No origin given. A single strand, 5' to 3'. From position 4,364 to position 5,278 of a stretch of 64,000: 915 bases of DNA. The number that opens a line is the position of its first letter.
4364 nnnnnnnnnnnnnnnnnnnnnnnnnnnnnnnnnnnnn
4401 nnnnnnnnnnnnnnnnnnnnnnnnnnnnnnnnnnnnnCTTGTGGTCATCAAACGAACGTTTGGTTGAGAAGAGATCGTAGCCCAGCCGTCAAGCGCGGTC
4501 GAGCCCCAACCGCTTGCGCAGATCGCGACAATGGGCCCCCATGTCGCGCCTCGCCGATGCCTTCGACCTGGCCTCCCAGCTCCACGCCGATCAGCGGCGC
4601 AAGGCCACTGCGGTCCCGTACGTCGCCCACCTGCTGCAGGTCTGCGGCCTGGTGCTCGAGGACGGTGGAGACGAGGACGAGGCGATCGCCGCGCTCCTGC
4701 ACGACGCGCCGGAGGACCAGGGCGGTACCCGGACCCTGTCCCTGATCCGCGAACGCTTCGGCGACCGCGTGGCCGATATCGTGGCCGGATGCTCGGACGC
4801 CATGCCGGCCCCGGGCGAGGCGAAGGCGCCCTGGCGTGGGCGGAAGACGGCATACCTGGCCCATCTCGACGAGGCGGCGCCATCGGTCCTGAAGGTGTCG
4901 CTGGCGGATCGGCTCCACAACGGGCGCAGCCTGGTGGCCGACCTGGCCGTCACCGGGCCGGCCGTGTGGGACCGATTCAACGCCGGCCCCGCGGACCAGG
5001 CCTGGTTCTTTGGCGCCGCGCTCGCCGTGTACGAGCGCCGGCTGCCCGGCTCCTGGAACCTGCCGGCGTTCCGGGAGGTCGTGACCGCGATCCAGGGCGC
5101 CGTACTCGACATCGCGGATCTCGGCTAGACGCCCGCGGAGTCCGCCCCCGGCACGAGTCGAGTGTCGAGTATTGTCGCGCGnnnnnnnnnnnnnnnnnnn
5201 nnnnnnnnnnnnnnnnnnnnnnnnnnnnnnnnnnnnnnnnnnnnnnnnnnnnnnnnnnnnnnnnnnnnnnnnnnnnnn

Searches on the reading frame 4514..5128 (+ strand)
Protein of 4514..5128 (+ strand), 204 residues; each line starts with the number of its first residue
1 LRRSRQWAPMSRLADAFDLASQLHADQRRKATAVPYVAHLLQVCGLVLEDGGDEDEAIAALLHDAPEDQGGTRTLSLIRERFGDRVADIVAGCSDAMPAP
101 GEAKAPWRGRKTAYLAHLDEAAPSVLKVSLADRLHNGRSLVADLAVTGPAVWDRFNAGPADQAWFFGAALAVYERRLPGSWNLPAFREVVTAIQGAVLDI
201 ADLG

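Call 25: search_protein_families(library=pfam, proteins=[window:4514-5128:+], max_evalue=0.001)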
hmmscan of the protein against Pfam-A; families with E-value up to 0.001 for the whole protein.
window:4514-5128:+ (204 aa): 1 family
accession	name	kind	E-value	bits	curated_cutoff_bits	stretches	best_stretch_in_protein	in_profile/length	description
PF13328.12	HD_4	-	1.4e-22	80.5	27.2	1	16-144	1-138/156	HD domain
